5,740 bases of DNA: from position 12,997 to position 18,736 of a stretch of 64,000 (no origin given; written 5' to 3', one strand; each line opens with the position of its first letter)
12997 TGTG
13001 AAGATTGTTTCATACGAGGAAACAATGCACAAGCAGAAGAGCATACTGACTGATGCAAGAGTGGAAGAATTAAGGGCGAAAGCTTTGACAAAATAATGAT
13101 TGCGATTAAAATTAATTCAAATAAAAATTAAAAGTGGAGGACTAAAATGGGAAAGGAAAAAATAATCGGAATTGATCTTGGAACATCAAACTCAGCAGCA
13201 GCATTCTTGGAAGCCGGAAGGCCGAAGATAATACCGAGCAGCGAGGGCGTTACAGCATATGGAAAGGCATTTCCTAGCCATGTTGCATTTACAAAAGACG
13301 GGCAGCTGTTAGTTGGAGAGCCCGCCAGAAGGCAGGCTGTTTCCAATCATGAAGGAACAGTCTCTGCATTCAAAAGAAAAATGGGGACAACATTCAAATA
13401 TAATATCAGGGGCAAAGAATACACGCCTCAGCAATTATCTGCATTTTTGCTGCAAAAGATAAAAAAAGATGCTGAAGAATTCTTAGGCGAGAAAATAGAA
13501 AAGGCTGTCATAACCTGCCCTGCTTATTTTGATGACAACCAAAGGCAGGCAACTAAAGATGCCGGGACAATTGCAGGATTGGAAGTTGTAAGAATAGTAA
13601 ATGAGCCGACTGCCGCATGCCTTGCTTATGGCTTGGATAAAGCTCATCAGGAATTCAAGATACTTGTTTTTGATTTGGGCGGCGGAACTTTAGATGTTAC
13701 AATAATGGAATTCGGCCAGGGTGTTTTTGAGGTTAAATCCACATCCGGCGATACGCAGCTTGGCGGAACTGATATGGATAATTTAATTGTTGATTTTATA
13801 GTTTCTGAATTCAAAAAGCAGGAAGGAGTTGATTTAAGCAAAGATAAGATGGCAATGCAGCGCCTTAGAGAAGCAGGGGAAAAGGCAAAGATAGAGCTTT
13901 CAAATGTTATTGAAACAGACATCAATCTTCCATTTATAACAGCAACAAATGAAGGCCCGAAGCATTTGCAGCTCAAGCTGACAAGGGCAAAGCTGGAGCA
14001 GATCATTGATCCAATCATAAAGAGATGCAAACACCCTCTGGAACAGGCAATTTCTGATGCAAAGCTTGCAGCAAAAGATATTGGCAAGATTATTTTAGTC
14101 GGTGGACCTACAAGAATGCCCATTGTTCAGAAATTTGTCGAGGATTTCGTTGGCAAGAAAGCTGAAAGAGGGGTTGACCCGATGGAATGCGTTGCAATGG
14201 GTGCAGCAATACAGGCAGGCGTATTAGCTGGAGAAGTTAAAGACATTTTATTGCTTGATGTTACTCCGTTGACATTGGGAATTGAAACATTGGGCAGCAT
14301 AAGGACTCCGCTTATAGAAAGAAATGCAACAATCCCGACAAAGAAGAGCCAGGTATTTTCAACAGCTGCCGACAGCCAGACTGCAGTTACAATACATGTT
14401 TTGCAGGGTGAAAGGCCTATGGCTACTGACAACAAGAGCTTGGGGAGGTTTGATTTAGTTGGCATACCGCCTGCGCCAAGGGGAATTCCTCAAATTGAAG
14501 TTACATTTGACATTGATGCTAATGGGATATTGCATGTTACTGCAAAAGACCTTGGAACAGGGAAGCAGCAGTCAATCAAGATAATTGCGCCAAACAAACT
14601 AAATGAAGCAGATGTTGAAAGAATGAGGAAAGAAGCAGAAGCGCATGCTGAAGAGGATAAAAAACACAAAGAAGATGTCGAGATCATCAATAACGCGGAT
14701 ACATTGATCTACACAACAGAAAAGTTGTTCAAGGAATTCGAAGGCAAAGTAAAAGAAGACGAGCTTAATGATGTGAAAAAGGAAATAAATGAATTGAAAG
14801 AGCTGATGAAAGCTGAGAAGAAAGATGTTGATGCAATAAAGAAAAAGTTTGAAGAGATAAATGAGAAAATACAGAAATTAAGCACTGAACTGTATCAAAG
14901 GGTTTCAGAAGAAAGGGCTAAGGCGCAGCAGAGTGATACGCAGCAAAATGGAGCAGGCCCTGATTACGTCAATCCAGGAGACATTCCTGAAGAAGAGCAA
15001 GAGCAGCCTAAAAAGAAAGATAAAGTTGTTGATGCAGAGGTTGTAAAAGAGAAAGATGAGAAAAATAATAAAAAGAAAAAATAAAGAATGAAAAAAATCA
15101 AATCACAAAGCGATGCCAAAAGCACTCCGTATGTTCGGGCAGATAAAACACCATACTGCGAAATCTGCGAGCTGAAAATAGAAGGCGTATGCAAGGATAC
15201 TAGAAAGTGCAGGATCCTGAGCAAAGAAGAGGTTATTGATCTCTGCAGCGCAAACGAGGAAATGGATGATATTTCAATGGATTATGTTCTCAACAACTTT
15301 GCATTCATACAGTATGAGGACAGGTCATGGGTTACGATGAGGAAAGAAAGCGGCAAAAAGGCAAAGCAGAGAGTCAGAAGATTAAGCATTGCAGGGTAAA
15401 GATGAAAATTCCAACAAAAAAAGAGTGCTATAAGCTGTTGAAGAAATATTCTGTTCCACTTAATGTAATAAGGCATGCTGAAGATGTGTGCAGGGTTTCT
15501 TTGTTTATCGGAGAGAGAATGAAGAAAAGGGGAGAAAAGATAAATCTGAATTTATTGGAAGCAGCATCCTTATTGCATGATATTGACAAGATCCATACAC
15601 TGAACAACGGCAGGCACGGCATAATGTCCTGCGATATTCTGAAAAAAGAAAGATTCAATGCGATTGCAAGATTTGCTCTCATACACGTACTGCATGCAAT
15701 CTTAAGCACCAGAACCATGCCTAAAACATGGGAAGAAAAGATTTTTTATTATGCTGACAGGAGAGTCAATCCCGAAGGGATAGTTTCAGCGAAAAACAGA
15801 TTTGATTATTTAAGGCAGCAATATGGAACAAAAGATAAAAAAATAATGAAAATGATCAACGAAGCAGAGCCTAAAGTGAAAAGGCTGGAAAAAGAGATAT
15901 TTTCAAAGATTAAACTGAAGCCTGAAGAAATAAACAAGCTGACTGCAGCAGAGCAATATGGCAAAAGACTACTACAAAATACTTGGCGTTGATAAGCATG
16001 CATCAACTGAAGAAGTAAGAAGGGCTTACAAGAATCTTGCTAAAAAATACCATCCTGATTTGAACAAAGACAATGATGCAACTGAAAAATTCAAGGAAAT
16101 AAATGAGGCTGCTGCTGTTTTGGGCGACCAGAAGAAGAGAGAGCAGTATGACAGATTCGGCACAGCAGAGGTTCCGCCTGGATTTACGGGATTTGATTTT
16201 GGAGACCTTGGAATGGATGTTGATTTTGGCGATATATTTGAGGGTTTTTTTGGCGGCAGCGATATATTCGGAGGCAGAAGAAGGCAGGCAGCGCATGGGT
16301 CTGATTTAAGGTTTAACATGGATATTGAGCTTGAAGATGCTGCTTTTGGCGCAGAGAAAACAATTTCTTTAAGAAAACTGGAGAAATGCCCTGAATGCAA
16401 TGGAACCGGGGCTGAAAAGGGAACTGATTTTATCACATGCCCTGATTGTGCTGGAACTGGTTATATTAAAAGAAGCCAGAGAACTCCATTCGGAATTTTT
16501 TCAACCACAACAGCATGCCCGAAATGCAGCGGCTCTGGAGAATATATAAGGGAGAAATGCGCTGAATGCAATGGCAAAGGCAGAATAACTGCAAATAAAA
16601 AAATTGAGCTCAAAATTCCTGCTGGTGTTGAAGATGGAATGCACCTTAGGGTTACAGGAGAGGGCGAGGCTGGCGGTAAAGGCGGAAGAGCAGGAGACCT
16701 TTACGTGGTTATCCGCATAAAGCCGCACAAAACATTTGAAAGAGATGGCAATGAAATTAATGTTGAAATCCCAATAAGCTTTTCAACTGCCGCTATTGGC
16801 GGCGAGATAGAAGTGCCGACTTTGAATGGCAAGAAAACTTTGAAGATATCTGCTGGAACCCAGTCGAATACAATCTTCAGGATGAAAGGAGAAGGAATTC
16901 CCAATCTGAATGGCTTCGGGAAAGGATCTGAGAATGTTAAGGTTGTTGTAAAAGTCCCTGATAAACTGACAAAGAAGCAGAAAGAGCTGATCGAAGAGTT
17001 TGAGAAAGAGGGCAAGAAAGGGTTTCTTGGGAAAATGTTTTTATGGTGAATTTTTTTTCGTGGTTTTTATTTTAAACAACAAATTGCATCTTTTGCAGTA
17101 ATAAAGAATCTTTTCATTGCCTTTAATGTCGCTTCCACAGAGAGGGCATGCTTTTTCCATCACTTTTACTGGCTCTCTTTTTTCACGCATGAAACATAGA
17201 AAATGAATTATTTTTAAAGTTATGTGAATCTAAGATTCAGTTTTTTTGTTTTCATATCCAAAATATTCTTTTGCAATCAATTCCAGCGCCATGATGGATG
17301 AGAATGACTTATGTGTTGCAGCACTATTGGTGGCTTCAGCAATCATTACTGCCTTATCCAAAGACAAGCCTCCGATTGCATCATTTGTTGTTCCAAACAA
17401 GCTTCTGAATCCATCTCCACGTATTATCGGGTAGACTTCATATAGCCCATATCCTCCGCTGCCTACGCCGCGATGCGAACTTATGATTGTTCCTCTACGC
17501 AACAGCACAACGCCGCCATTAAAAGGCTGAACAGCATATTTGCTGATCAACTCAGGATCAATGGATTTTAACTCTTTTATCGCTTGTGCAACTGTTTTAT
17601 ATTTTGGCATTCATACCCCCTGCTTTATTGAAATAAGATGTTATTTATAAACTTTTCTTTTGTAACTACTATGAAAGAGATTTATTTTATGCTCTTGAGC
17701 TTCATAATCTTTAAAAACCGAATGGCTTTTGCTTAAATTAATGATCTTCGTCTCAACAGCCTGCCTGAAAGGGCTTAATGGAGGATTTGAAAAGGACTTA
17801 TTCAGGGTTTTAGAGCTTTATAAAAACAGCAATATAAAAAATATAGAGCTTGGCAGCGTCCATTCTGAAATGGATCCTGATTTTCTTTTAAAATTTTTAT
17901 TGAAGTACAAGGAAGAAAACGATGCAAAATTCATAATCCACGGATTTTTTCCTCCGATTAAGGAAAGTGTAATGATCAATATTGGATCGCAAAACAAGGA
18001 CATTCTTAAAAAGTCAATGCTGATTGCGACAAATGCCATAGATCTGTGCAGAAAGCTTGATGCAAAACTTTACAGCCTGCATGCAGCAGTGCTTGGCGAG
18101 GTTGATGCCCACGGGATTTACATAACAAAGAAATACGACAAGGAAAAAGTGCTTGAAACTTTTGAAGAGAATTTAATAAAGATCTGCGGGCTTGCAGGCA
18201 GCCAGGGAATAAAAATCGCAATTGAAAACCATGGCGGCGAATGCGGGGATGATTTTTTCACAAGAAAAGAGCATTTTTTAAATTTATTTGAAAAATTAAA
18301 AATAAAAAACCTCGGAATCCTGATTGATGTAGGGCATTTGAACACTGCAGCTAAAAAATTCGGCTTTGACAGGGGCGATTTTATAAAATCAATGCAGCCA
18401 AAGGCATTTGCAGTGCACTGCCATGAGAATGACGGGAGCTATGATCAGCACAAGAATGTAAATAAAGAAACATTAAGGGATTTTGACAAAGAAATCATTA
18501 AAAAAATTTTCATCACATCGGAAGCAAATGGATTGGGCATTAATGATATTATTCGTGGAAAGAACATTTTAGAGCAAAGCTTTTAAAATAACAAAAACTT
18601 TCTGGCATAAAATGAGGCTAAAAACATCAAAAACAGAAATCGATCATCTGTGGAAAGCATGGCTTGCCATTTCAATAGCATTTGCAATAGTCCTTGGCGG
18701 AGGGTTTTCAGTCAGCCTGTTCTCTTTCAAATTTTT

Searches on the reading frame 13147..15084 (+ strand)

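Call 102: search_protein_families(library=pfam, max_evalue=0.01, proteins=[window:13147-15084:+])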
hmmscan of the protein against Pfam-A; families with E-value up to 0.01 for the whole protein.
window:13147-15084:+ (645 aa): 2 families
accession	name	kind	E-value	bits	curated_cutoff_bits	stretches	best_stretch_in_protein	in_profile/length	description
PF00012.26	HSP70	-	2.5e-225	749.7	20.6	2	86-584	102-599/599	Hsp70 protein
PF06723.19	MreB_Mbl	-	1.1e-19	71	27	1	6-355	3-317/327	MreB/Mbl protein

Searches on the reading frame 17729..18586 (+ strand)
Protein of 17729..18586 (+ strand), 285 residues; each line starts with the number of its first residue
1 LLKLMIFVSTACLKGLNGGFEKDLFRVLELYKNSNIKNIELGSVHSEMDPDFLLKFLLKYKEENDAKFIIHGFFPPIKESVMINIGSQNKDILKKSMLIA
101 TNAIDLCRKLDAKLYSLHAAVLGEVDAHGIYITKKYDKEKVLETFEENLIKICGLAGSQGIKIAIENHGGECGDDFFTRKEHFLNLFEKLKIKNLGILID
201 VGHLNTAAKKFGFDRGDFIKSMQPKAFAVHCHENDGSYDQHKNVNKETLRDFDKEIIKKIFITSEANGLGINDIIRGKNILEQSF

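Call 69: search_protein_families(library=pfam, max_evalue=0.001, proteins=[window:17729-18586:+])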
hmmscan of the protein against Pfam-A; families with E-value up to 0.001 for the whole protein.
window:17729-18586:+ (285 aa): 1 family
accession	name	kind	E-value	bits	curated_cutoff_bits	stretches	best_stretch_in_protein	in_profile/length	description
PF01261.30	AP_endonuc_2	-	1.6e-20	74.3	31.1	1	61-247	37-205/249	Xylose isomerase-like TIM barrel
